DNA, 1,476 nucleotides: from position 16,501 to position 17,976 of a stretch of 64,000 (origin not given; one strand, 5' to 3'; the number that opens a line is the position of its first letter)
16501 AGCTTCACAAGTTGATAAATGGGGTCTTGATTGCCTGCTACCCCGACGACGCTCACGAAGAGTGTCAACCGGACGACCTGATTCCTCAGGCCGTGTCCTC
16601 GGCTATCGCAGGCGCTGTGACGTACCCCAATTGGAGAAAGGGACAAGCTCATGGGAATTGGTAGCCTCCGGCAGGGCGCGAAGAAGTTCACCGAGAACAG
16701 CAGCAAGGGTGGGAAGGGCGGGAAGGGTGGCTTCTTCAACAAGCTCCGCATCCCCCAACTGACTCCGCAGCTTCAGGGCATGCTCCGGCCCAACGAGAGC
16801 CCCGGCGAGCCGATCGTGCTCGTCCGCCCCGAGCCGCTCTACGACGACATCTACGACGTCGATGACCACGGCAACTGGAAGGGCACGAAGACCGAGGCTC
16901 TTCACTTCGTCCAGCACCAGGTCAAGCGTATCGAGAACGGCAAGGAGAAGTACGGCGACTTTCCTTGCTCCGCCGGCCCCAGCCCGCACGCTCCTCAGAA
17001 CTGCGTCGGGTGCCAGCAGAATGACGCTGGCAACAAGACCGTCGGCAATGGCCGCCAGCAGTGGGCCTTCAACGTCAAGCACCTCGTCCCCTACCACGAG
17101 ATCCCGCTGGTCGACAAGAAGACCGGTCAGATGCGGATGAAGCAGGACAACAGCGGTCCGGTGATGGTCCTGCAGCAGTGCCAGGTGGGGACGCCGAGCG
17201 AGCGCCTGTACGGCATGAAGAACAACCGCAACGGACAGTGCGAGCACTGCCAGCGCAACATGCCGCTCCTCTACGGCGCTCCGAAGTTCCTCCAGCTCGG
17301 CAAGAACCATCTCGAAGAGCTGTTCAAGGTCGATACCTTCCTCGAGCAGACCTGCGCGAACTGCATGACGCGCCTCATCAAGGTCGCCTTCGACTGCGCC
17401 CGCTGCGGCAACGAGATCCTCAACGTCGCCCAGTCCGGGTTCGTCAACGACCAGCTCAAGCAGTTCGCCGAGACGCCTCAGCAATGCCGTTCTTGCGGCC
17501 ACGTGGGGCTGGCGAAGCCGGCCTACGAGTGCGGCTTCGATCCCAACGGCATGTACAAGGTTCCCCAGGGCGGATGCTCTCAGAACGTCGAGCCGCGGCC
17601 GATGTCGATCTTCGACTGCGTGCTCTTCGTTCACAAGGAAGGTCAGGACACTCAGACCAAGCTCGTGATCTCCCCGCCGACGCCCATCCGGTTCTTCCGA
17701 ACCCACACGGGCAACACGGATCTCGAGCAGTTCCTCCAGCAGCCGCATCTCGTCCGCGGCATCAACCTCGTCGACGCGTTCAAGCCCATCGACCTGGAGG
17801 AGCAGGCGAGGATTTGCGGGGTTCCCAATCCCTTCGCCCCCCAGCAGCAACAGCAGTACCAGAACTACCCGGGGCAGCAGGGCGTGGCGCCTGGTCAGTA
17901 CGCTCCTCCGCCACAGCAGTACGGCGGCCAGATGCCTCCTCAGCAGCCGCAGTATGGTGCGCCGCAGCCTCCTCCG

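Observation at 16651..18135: Multi-zinc-ribbon protein with a Q/P/G/Y-rich low-complexity tail between primase and polymerase: candidate unusual SSB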

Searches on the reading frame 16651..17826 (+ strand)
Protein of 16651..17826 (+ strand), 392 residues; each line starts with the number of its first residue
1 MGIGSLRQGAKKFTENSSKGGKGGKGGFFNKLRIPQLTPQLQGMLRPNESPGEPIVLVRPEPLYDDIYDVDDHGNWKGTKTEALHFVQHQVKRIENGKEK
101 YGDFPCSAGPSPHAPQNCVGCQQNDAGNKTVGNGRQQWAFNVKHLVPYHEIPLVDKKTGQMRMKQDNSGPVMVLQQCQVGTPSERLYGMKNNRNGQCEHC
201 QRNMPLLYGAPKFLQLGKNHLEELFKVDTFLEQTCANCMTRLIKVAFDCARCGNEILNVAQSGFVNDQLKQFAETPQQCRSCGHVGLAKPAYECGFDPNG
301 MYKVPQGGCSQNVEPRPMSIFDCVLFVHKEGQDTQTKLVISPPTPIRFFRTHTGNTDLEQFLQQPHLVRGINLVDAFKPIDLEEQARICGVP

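Call 62: search_solved_structures(query=A5, max_evalue=10, show_alignments=3)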
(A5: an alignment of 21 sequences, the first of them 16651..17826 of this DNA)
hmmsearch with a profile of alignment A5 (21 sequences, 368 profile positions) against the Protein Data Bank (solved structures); distinct sequences matched with E-value up to 10: 1.
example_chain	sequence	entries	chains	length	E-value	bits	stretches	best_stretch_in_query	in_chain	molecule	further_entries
5h7c_A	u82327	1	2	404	1.6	11.4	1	266-359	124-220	Immunoglobulin G-binding protein A, DHR14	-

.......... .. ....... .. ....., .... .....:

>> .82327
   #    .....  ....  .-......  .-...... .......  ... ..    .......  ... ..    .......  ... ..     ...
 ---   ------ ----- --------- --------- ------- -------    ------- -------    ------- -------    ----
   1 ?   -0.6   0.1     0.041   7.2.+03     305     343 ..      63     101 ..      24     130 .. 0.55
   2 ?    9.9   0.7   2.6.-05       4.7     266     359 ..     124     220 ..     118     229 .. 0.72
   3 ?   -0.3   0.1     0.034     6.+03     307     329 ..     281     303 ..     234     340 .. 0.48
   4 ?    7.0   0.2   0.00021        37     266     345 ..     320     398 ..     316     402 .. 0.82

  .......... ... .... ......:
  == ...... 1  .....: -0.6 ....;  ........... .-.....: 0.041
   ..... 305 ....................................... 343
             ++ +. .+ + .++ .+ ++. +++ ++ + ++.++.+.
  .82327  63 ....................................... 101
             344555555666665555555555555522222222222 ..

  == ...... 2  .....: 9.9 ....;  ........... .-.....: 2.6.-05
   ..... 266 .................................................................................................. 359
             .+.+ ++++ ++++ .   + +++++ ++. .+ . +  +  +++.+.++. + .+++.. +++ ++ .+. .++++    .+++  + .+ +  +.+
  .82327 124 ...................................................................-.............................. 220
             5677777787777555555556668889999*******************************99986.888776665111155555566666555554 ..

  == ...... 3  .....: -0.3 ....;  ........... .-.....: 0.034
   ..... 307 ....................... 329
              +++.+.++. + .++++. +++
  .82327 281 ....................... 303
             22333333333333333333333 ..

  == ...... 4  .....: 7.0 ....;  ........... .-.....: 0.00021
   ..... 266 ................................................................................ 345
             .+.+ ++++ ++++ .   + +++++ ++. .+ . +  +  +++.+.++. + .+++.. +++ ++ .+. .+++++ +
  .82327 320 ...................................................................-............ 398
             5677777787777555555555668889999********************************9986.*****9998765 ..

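Call 67: search_protein_representatives(alignment_id=A5)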
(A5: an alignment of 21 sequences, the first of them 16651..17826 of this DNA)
Query: 21 sequences, 368 profile positions. Proteins with E-value up to 0.001 (for the whole library): 779; up to 1e-10: 578; up to 1e-30: 197. The best 150 are listed.
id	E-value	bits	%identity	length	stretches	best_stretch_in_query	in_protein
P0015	7.3e-135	466.7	-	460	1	1-367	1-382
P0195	7.1e-124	430.6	-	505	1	2-367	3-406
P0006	3.5e-123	428.3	-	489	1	1-367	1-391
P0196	7.7e-123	427.2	-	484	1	3-367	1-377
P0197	6.2e-120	417.6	-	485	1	3-367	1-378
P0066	1.2e-114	400.2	-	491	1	2-367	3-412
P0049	1.8e-114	399.6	-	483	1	1-368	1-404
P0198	5.0e-114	398.2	-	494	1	1-367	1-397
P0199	2.4e-113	395.9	-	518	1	1-367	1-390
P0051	4.7e-113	395.0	-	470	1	1-368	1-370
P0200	4.0e-111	388.6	-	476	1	1-367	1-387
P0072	6.4e-110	384.6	-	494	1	1-367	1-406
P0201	6.6e-109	381.3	-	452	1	2-367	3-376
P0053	1.4e-108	380.2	-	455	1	1-367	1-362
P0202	2.0e-108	379.7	-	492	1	1-367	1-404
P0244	1.7e-59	218.7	-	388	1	21-367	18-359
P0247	5.5e-55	203.9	-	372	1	7-367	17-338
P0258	1.6e-48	182.6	-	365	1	7-367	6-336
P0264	2.5e-46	175.4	-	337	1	20-367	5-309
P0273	9.7e-44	166.9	-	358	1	2-367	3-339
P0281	2.4e-42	162.3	-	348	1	40-363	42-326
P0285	2.1e-41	159.2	-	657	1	7-367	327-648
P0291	1.3e-40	156.6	-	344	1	22-356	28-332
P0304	1.2e-38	150.1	-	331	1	18-367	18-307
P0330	1.7e-36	143.0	-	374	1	3-367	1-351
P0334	6.0e-36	141.2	-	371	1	39-367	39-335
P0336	3.4e-35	138.8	-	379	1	11-365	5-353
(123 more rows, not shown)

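Call 68: search_protein_families(library=pfam, proteins=[P0258, P0264, P0273, P0281, P0291, P0304, P0330, P0334, P0336, P0285], max_evalue=1)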
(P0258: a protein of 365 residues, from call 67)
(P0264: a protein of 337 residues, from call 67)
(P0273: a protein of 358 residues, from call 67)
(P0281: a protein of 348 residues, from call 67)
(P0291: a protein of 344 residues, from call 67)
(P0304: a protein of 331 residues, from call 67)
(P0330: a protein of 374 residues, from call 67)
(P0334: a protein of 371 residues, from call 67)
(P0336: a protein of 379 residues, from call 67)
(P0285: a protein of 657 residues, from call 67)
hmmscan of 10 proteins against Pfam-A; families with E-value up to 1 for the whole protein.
P0258 (365 aa): 3 families
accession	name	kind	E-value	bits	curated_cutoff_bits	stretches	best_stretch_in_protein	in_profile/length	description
PF13248.11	Zn_ribbon_3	-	0.085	12.8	27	0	242-265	2-24/26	zinc-ribbon domain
PF19467.4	DUF6004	-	0.2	11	25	1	255-313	99-157/400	Family of unknown function (DUF6004)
PF20097.4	DUF6487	-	0.44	11.4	24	1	207-226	47-66/67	Domain of unknown function (DUF6487)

P0264 (337 aa): 0 families

P0273 (358 aa): 2 families
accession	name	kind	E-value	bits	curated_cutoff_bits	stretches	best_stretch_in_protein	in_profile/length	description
PF21784.3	Bflower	-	0.14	12.9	25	1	111-163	35-87/116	4-fold beta flower protein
PF24868.1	YABBY_N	-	0.46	10.5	28.6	0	206-242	10-40/60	YABBY, N-terminal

P0281 (348 aa): 1 family
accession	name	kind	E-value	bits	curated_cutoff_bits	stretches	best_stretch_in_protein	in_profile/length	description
PF00130.28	C1_1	-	0.7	10.2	26.5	1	208-249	13-39/53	Phorbol esters/diacylglycerol binding domain (C1 domain)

P0291 (344 aa): 0 families

P0304 (331 aa): 1 family
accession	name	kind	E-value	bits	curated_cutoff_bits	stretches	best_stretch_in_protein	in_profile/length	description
PF05495.17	zf-CHY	-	0.0062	17.4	31.3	1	179-242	12-63/68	CHY zinc finger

P0330 (374 aa): 3 families
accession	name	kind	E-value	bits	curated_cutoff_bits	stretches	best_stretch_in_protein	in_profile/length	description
PF08271.17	Zn_Ribbon_TF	-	0.0087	16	29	1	260-280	2-26/43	TFIIB zinc-binding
PF12773.13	DZR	-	0.35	11.5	27.3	0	215-280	1-45/45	Double zinc ribbon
PF18912.6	DZR_2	-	0.36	11.1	27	1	260-282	23-45/56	Double zinc ribbon domain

P0334 (371 aa): 1 family
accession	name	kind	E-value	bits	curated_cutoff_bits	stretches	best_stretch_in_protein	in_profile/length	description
PF22747.2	Zn_ribbon_DUF2089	-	0.0028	18.1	27.6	1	206-222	3-19/32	DUF2089 zinc ribbon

P0336 (379 aa): 0 families

P0285 (657 aa): 5 families
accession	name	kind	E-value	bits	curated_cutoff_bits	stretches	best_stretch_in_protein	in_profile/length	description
PF13155.12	Toprim_2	-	1.1e-07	32.5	22.1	1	208-280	1-76/88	Toprim-like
PF13662.12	Toprim_4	-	1.9e-07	31.6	25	1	207-277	3-81/85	Toprim domain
PF08275.17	DNAG_N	-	2.4e-05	24.9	26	1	132-164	75-107/128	DNA primase catalytic core, N-terminal domain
PF01751.28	Toprim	-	0.0013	19.3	23.1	1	207-268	2-77/96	Toprim domain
PF22747.2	Zn_ribbon_DUF2089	-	0.042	14.4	27.6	0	520-536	3-19/32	DUF2089 zinc ribbon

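Call 74: find_encoding_contigs(protein=P0247, flank=8000, max_places=2)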
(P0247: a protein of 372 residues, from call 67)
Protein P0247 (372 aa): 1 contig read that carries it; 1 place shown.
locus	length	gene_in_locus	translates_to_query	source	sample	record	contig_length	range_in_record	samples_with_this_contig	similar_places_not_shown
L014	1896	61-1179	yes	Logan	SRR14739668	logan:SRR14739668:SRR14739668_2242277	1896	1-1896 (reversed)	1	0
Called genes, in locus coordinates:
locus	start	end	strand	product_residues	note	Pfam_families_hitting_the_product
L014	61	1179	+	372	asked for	-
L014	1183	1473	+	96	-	-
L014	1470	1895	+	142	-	?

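Call 75: find_encoding_contigs(protein=P0285, flank=8000, max_places=2)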
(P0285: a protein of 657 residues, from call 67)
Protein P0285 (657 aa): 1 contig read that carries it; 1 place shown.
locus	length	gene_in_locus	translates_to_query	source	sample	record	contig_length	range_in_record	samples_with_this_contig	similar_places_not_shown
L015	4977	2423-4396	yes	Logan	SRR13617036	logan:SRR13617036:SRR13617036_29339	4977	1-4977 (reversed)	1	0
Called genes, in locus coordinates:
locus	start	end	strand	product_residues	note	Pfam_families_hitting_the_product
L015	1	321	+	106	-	?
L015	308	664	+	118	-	-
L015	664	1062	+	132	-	-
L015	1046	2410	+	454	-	PF03796:DnaB_C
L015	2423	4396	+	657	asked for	PF13662:Toprim_4 (weak), PF13155:Toprim_2 (weak)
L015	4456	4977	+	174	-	?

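Call 76: find_encoding_contigs(protein=P0244, flank=8000, max_places=2)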
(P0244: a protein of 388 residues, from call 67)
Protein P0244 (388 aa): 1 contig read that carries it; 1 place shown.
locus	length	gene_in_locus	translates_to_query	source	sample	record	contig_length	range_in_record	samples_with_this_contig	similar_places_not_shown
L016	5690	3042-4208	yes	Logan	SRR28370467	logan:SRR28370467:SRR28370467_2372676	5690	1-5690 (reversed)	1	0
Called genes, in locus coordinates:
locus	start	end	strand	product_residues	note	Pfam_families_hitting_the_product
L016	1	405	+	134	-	?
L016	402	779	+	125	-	-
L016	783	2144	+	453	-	PF13481:AAA_25, PF03796:DnaB_C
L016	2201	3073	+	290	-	PF01807:Zn_ribbon_DnaG, PF13155:Toprim_2 (weak), PF13662:Toprim_4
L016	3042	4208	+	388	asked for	-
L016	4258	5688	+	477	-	?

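Call 77: find_encoding_contigs(protein=P0258, flank=8000, max_places=2)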
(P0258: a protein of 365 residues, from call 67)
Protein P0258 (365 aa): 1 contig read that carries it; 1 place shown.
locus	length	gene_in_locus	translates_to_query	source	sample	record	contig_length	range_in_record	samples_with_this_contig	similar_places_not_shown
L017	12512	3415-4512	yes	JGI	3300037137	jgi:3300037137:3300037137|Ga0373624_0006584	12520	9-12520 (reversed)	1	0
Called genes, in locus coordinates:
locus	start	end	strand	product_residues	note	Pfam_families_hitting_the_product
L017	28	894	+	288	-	-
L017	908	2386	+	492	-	PF03796:DnaB_C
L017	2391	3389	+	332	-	PF01807:Zn_ribbon_DnaG, PF13155:Toprim_2, PF13662:Toprim_4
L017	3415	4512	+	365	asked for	-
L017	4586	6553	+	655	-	PF01612:DNA_pol_A_exo1, PF00476:DNA_pol_A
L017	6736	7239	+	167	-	PF00216:Bac_DNA_binding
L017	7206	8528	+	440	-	PF00154:RecA_N (weak)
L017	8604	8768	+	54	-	-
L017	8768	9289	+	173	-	-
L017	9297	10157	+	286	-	-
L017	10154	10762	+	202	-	-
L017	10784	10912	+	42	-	-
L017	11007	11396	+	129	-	PF05866:RusA (weak)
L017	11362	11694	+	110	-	-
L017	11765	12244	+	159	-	-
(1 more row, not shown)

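Call 91: find_related_loci(query=A6, collection=viral_contigs, flank=6000)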
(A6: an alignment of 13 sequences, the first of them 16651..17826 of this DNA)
Query A6 (392 aa) in viral_contigs; peptide patterns used: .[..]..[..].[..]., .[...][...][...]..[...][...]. (x = any residue, [..] = any of these).
15 stretches matched a pattern; 3 encode a relative of the query (tblastn E <= 1e-3); 3 distinct loci.
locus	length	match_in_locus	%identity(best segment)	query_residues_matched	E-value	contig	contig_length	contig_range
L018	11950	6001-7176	99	1-392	0e+0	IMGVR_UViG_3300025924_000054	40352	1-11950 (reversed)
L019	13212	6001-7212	33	1-391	5e-56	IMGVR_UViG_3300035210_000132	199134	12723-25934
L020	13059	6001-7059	29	44-392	5e-40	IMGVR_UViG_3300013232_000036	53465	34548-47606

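Call 92: find_related_loci(query=A6, collection=genome_contigs, flank=6000)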
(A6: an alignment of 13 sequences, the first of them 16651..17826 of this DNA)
Query A6 (392 aa) in genome_contigs; peptide patterns used: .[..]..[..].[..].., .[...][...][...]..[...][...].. (x = any residue, [..] = any of these).
9 stretches matched a pattern, but none encodes a relative of the query by tblastn (E <= 1e-3).

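Call 93: find_related_loci(query=A6, collection=metagenome_contigs, flank=5000)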
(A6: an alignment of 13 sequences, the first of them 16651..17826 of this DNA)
Query A6 (392 aa) in metagenome_contigs; peptide patterns used: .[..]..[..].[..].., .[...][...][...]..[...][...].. (x = any residue, [..] = any of these).
26 stretches matched a pattern; 19 encode a relative of the query (tblastn E <= 1e-3); 19 distinct loci.
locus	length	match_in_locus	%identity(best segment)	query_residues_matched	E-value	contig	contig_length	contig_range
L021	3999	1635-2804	62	1-392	2e-176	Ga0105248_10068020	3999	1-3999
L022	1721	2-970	62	68-392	1e-152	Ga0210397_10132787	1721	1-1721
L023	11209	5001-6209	37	1-391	3e-75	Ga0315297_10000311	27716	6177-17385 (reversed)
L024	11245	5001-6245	35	1-392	9e-72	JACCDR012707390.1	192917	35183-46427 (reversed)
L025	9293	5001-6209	35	1-391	1e-70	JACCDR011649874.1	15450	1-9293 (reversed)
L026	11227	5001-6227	36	1-386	5e-70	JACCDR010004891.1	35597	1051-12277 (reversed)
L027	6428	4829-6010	37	1-387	4e-70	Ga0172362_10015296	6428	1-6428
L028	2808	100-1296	35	1-388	1e-69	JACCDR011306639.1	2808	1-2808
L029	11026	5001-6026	37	52-386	4e-68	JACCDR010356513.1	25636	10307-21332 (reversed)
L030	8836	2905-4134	34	1-388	8e-67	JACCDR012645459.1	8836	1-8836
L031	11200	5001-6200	36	2-391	2e-66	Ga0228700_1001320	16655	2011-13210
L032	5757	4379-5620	35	1-386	6e-66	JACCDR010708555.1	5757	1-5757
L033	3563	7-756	37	135-387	1e-51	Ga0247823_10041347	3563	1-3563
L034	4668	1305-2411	32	1-391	9e-49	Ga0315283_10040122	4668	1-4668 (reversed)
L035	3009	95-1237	30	1-392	1e-45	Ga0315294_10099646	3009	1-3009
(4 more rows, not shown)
